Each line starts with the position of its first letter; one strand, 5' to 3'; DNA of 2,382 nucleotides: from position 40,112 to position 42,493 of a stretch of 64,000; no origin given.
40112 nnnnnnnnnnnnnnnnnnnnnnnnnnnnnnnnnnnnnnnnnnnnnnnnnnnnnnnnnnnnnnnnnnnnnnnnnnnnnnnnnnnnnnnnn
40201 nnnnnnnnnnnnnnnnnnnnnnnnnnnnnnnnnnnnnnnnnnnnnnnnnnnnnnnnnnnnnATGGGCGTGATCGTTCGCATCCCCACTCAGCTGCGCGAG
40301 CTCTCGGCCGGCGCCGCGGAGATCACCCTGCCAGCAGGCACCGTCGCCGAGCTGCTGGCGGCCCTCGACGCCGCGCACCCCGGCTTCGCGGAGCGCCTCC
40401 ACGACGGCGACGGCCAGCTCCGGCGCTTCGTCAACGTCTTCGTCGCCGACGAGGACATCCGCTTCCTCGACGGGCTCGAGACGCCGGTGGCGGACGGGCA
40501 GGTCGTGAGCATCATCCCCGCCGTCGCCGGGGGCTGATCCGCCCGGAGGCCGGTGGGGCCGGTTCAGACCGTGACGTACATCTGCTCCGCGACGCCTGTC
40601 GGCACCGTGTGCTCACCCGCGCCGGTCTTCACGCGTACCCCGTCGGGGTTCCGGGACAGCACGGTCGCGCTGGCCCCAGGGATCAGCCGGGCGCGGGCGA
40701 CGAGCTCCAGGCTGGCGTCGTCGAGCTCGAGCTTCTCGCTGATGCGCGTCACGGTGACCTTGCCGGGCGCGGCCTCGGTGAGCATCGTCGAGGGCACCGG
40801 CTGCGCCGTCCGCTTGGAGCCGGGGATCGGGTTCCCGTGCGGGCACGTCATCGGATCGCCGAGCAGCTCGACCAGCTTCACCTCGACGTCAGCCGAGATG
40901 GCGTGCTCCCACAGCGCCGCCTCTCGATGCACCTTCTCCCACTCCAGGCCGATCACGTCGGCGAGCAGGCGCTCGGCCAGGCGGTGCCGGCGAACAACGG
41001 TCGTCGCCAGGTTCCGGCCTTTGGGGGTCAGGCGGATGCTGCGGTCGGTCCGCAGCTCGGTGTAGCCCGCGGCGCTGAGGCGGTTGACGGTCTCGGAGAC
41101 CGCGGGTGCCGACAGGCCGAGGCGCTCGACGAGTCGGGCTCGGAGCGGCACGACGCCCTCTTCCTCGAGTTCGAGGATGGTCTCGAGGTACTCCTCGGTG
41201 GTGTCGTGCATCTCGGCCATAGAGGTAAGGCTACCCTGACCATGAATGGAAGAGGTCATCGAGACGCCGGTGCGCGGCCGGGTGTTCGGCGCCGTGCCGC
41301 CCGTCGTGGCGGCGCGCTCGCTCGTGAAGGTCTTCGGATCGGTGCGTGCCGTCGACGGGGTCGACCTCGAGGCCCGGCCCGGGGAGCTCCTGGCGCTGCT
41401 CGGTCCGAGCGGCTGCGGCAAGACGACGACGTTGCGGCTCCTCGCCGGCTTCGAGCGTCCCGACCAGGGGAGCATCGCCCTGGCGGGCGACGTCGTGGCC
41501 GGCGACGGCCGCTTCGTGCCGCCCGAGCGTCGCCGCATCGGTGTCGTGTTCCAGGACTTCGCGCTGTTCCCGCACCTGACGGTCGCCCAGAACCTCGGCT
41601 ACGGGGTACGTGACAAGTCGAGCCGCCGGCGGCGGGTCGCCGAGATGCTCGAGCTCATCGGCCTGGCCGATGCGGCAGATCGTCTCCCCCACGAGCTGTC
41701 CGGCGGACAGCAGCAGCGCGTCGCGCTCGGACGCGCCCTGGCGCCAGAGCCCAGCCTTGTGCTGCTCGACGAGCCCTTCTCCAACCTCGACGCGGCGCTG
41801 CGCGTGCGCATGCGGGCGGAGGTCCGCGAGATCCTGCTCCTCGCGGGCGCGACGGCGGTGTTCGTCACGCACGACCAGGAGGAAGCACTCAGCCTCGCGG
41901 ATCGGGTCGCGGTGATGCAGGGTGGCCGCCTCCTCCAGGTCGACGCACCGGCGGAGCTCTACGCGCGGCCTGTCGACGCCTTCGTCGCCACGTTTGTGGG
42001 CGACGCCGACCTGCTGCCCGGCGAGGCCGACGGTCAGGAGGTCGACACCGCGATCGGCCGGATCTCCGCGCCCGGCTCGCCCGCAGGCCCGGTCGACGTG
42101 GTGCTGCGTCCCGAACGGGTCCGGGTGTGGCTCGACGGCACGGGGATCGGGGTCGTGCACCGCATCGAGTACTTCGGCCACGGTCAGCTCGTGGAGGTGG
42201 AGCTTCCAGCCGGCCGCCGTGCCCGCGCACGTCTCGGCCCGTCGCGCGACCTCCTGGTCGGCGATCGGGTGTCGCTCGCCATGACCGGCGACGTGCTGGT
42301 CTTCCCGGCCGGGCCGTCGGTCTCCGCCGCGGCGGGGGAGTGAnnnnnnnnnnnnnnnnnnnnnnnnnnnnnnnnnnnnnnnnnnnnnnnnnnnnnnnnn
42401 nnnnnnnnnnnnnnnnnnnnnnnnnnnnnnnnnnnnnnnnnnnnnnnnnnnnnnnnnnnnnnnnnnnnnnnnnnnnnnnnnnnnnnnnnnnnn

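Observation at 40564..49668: Metal-regulated locus coupling Fe3+ uptake to a lipid-carrier glycosylation module and a cupredoxin lipoprotein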

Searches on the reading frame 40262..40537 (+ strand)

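Call 6: search_protein_families(library=pfam, proteins=[window:40262-40537:+], max_evalue=0.01)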
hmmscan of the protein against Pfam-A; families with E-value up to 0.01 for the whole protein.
window:40262-40537:+ (91 aa): 1 family
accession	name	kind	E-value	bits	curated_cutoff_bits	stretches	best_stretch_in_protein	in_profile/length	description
PF02597.26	ThiS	-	5.8e-15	56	22.5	1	5-91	1-76/76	ThiS family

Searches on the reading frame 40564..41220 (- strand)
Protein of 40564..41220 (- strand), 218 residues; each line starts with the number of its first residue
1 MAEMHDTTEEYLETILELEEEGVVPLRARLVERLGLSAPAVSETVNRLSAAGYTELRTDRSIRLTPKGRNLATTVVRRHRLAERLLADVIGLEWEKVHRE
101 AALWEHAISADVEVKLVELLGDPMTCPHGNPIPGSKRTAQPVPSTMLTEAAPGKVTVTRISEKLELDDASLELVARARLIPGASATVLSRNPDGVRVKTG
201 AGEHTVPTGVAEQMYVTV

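Call 16: search_solved_structures(query=window:40564-41220:-, show_alignments=2)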
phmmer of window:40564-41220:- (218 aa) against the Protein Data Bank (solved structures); distinct sequences matched with E-value up to 0.001: 33.
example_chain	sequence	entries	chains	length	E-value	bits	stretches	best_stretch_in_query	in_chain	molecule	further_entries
7b1v_A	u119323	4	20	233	6.8e-49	169.5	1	2-212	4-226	DtxR family iron (Metal) dependent repressor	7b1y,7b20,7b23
7b25_A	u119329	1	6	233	2e-48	168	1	2-212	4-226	DtxR family iron (Metal) dependent repressor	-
1fx7_A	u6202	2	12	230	7.8e-48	166.1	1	1-209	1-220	IRON-DEPENDENT REPRESSOR IDER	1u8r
7b24_A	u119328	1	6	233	1.1e-47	165.6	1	2-212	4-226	DtxR family iron (Metal) dependent repressor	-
1b1b_A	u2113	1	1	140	1.2e-46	162.3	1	1-135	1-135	PROTEIN (IRON DEPENDENT REGULATOR)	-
2isy_A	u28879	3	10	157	1.4e-46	162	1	1-135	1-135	Iron-dependent repressor ideR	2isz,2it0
3glx_A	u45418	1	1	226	6.4e-46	159.8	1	2-189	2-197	Diphtheria toxin repressor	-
1g3s_A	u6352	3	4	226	8.2e-46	159.5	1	2-190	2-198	DIPHTHERIA TOXIN REPRESSOR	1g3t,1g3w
1bi0_A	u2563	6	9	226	1e-45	159.2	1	2-190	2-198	DIPHTHERIA TOXIN REPRESSOR | DIPHTHERIA TOX REPRESSOR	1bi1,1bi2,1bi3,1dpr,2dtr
2qqb_A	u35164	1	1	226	1.6e-45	158.5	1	2-190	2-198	Diphtheria toxin repressor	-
1c0w_A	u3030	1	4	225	2e-45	158.2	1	4-190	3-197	DIPHTHERIA TOXIN REPRESSOR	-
1ddn_A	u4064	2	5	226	2.1e-45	158.1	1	2-190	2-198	DIPHTHERIA TOX REPRESSOR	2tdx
1fwz_A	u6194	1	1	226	6.8e-45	156.5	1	2-190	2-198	DIPHTHERIA TOXIN REPRESSOR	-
1g3y_A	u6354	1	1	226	7e-45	156.4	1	2-190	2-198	DIPHTHERIA TOXIN REPRESSOR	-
2qqa_A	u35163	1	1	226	1.4e-44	155.4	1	2-190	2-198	Diphtheria toxin repressor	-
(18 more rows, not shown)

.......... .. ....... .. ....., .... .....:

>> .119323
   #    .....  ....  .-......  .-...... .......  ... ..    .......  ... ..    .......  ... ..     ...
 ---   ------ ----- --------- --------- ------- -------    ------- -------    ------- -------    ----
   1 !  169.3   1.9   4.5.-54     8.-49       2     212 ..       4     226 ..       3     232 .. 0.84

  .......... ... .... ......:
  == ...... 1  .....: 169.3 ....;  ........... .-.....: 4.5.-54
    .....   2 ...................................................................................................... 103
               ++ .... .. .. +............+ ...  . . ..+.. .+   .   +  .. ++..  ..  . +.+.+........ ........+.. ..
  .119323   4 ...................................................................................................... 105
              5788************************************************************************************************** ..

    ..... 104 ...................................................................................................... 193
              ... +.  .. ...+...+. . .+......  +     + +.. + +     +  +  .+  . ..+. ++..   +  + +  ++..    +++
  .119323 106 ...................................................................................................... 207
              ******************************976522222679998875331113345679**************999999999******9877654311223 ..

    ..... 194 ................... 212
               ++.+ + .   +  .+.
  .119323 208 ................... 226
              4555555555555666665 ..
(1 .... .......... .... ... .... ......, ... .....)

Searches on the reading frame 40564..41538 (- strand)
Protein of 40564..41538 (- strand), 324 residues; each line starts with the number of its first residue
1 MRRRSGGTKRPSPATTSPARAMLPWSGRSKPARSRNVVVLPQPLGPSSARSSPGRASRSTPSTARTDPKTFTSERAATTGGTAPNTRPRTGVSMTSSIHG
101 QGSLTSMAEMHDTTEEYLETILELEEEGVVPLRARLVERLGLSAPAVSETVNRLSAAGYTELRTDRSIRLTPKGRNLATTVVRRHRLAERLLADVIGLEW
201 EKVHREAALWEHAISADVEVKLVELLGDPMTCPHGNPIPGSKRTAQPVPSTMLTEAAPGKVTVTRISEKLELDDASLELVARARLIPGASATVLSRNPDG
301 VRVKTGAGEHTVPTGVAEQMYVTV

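Call 6: search_protein_families(library=pfam, proteins=[window:40564-41538:-], max_evalue=0.01)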
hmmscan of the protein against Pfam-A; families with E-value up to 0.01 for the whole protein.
window:40564-41538:- (324 aa): 5 families
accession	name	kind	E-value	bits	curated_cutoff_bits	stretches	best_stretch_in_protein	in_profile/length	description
PF02742.21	Fe_dep_repr_C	-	1.4e-30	105.6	27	1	171-239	1-69/70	Iron dependent repressor, metal binding and dimerisation domain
PF01325.25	Fe_dep_repress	-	1.8e-15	57.3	26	1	111-166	3-58/60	Iron dependent repressor, N-terminal DNA binding domain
PF12802.13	MarR_2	-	1.5e-05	25.5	27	1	135-164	25-54/61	MarR family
PF04023.20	FeoA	-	0.0022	18.5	23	1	253-323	3-73/74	FeoA domain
PF00126.33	HTH_1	-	0.0024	18.2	26.6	1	138-175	21-60/60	Bacterial regulatory helix-turn-helix protein, lysR family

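Call 7: search_protein_families(library=ncbifam, proteins=[window:40564-41538:-], max_evalue=0.001)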
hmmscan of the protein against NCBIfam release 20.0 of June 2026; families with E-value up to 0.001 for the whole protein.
window:40564-41538:- (324 aa): 4 families
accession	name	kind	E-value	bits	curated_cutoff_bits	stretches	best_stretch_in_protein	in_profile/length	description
NF053665.1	TransRegDtxRActin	equivalog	1.8e-63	214.1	290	1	110-323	4-231/233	iron-dependent transcriptional repressor DtxR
NF047407.1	TransRegMntRTherm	equivalog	1.4e-38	132.8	350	1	110-323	6-224/227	manganese-dependent transcriptional regulator MntR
NF008273.0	PRK11050.1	equivalog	1.9e-16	60.1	153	1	108-217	32-140/156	manganese-binding transcriptional regulator MntR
NF003025.0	PRK03902.1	equivalog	1.8e-09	37.8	138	1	113-221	5-112/142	transcriptional regulator MntR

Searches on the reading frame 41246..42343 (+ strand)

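Call 6: search_protein_families(library=pfam, proteins=[window:41246-42343:+], max_evalue=0.01)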
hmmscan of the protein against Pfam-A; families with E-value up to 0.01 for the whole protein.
window:41246-42343:+ (365 aa): 5 families
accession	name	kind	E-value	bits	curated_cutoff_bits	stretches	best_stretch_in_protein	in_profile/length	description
PF00005.33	ABC_tran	-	6.5e-36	124.4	25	1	37-178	2-136/137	ABC transporter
PF08402.16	TOBE_2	-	3.1e-08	34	21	1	285-351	1-73/76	TOBE domain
PF13304.12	AAA_21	-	1.3e-06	29.2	27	1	145-212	232-301/304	AAA domain, putative AbiEii toxin, Type IV TA system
PF03215.21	Rad17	-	9.4e-05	22.9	23.8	1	36-67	35-66/186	Rad17 P-loop domain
PF13401.12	AAA_22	-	0.0057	17.4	27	0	47-87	6-33/130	AAA domain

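Call 7: search_protein_families(library=ncbifam, proteins=[window:41246-42343:+], max_evalue=0.001)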
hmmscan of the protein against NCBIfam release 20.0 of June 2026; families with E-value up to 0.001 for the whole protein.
window:41246-42343:+ (365 aa): 184 families (the best 25 are shown)
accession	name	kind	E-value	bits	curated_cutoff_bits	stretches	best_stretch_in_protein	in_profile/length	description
TIGR03265.1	PhnT2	equivalog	1.4e-90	304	457.7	1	21-295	5-283/353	putative 2-aminoethylphosphonate ABC transporter ATP-binding protein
TIGR01187.1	potA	subfamily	7e-83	278.4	355.6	1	51-325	1-291/325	polyamine ABC transporter ATP-binding protein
NF006987.0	PRK09452.1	equivalog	1.5e-82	277.3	482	1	19-322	16-335/378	spermidine/putrescine ABC transporter ATP-binding protein PotA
NF008653.0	PRK11650.1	subfamily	1.4e-78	264.4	432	1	24-346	7-339/357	sn-glycerol-3-phosphate ABC transporter ATP-binding protein UgpC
NF040933.2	ABC_arch_GlcV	equivalog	5.9e-78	262.2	450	1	22-295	4-289/357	glucose ABC transporter ATP-binding protein GlcV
NF008621.0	PRK11607.1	equivalog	1.8e-75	254.1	613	1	3-329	3-345/377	putrescine ABC transporter ATP-binding subunit PotG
TIGR00968.1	3a0106s01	subfamily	2.9e-74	249.6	342.75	1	26-255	6-235/237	sulfate ABC transporter ATP-binding protein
NF008513.0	PRK11432.1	equivalog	3.3e-74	249.9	496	1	21-300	7-291/351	ferric ABC transporter ATP-binding protein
NF043075.1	MMSYN1_0197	equivalog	1.6e-73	247.6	550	1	21-309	3-297/341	spermidine/putrescine ABC transporter ATP-binding protein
TIGR03258.1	PhnT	equivalog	1.7e-73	247.7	499.15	1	27-270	15-264/359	2-aminoethylphosphonate ABC transport system ATP-binding subunit PhnT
NF008233.0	PRK11000.1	equivalog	1.9e-68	231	568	1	21-254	4-237/369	maltose/maltodextrin ABC transporter ATP-binding protein MalK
NF040840.2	tungstate_WtpC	equivalog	4.3e-68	230.1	440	1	37-294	17-278/347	tungstate ABC transporter ATP-binding protein WtpC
NF008105.0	PRK10851.1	equivalog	1.1e-67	228.3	502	1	25-294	7-282/362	sulfate/thiosulfate ABC transporter ATP-binding protein CysA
TIGR01186.1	proV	subfamily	7.4e-64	216.1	326.6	1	30-258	3-237/363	betaine/proline/choline family ABC transporter ATP-binding protein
TIGR02142.1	modC_ABC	equivalog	3.2e-55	187.8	285.05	1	45-243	21-224/353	molybdenum ABC transporter ATP-binding protein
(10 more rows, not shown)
